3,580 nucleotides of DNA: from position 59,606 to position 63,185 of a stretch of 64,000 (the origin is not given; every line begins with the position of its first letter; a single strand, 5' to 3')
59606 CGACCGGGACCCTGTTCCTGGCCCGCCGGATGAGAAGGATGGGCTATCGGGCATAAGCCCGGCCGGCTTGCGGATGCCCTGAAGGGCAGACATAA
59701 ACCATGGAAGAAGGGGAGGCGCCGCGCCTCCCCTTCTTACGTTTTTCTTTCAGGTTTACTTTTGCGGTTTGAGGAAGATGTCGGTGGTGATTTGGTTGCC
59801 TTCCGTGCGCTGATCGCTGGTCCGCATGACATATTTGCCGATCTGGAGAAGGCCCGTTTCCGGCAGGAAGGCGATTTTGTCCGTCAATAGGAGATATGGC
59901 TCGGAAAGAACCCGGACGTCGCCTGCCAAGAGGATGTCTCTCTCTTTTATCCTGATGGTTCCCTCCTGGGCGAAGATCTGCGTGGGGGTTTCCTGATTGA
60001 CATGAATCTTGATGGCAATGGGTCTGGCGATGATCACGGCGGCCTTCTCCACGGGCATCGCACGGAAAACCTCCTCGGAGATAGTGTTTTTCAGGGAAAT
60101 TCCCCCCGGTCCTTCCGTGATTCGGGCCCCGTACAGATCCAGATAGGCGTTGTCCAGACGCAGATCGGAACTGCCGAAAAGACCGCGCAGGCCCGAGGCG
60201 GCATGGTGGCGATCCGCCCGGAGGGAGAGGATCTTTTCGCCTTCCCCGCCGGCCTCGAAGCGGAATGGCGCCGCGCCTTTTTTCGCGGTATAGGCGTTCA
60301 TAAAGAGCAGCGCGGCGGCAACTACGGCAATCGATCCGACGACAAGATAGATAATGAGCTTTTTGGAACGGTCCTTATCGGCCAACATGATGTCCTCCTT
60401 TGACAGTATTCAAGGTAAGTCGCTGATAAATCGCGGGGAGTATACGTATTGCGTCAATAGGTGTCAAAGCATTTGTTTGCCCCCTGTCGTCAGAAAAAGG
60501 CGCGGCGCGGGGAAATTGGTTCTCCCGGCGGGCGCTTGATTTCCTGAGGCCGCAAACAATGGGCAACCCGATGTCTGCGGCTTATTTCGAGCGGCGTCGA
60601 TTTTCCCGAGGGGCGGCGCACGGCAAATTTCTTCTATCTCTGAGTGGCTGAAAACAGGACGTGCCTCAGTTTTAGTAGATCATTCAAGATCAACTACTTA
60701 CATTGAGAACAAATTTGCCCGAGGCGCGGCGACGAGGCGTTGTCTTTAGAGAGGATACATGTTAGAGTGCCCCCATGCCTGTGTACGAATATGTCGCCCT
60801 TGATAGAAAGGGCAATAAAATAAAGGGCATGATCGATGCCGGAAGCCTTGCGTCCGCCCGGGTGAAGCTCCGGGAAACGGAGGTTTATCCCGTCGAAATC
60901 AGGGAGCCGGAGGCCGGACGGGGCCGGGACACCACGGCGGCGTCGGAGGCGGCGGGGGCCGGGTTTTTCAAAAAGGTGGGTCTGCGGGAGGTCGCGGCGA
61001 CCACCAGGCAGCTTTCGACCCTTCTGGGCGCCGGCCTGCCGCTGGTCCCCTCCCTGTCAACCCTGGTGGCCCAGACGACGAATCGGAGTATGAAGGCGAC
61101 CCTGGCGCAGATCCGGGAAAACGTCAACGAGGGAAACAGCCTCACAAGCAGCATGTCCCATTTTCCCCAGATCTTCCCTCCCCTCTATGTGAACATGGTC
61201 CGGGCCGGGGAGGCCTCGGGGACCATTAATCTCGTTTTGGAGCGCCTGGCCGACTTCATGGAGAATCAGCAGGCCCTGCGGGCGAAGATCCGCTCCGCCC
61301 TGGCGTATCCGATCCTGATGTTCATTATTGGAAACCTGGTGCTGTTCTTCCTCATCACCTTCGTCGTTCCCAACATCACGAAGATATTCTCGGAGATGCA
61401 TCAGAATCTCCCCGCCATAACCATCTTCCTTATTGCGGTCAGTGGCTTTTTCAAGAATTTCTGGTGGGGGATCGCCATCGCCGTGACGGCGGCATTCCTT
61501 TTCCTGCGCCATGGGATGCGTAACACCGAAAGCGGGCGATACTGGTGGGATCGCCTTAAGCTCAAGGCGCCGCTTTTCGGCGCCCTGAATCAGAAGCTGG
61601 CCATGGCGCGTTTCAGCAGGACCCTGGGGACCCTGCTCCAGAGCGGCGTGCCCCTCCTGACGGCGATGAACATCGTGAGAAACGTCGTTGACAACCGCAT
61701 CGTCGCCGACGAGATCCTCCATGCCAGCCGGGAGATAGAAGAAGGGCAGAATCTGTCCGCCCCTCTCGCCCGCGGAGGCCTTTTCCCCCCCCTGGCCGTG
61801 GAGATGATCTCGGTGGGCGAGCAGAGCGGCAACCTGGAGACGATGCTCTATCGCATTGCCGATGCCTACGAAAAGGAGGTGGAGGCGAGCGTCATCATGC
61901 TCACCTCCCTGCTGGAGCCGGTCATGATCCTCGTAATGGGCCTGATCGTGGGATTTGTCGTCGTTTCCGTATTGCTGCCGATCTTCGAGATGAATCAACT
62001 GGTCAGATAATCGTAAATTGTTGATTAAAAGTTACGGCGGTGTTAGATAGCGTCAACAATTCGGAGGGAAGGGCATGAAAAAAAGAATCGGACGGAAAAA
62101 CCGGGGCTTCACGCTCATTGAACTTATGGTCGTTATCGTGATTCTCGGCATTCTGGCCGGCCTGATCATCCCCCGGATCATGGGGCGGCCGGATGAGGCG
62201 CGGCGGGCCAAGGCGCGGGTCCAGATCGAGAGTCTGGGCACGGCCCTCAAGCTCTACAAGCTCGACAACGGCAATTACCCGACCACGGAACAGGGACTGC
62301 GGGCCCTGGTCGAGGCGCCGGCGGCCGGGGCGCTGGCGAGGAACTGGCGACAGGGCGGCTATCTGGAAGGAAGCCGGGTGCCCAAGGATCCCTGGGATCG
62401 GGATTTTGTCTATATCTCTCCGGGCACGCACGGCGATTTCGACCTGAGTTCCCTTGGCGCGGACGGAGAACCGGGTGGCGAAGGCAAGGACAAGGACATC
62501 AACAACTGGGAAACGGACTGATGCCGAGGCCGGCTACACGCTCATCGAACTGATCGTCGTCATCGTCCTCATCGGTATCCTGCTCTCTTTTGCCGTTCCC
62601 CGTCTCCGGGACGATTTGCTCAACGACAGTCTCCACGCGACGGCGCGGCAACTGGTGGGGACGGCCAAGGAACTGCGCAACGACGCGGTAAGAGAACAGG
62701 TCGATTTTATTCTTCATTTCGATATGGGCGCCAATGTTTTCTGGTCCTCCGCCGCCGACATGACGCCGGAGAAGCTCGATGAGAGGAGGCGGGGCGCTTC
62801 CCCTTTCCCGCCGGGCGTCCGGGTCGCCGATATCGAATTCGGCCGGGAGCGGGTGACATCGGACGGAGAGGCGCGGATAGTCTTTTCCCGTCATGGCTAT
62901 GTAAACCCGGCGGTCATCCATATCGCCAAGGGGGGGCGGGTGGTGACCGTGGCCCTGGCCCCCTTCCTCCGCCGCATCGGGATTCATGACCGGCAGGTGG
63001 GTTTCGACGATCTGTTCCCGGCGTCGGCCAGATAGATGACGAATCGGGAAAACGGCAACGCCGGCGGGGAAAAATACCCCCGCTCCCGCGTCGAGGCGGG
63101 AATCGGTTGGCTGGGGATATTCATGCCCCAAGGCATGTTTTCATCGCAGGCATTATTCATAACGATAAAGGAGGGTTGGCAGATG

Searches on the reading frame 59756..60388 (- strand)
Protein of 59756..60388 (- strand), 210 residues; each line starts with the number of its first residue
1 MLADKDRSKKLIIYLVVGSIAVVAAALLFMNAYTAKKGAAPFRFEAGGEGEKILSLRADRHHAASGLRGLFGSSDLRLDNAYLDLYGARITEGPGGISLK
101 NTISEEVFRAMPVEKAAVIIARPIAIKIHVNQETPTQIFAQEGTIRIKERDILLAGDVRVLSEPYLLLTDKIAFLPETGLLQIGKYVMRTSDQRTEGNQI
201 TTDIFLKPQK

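Call 21: search_protein_families(library=pfam, proteins=[window:59756-60388:-], max_evalue=1)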
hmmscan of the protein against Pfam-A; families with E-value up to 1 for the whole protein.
window:59756-60388:- (210 aa): 2 families
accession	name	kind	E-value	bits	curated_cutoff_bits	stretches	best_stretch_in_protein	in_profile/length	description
PF06835.18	LptC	-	0.053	13.6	21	1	122-163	72-112/175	Lipopolysaccharide-assembly, LptC-related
PF09716.15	ETRAMP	-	0.11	12.9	29.1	1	2-37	44-80/81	Malarial early transcribed membrane protein (ETRAMP)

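Call 69: search_protein_families(library=ncbifam, proteins=[window:59756-60388:-], max_evalue=0.01)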
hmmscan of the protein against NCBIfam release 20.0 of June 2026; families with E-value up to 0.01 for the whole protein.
window:59756-60388:- (210 aa): 0 families

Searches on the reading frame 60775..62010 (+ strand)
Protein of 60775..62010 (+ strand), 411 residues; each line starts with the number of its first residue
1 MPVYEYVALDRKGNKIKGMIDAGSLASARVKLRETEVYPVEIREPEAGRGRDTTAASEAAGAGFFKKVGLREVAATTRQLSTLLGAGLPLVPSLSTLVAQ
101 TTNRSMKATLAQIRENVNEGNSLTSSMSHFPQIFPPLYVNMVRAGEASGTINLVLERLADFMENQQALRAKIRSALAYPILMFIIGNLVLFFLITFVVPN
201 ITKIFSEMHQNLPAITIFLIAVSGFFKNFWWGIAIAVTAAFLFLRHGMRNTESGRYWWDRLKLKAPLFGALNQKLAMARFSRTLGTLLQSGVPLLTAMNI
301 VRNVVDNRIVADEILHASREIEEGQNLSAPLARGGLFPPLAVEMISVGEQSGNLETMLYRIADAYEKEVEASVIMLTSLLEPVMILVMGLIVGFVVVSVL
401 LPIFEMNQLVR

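Call 21: search_protein_families(library=pfam, proteins=[window:60775-62010:+], max_evalue=1)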
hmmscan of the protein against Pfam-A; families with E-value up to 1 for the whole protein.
window:60775-62010:+ (411 aa): 2 families
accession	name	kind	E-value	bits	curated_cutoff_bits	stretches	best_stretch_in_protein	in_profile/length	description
PF00482.28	T2SSF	-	5.5e-65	217.4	25.2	2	77-199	2-125/125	Type II secretion system (T2SS), protein F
PF20990.2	DUF2207_C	-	0.92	9.6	33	1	171-262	134-204/247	Predicted membrane protein (DUF2207) C-terminal domain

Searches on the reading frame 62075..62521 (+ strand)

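Call 21: search_protein_families(library=pfam, proteins=[window:62075-62521:+], max_evalue=1)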
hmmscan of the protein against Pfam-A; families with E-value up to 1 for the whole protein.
window:62075-62521:+ (148 aa): 2 families
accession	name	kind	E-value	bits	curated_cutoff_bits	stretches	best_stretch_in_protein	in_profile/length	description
PF08334.16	T2SSG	-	1.9e-43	147.3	21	1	34-145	1-108/108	Type II secretion system (T2SS), protein G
PF07963.17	N_methyl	-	1.5e-10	40.6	21.2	1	7-31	2-26/27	Prokaryotic N-terminal methylation motif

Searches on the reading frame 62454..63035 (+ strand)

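Call 21: search_protein_families(library=pfam, proteins=[window:62454-63035:+], max_evalue=1)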
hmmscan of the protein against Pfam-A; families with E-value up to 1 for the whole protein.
window:62454-63035:+ (193 aa): 1 family
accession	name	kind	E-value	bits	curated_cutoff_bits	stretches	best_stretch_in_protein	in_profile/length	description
PF07963.17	N_methyl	-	1.6e-06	27.9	21.2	1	25-47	4-26/27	Prokaryotic N-terminal methylation motif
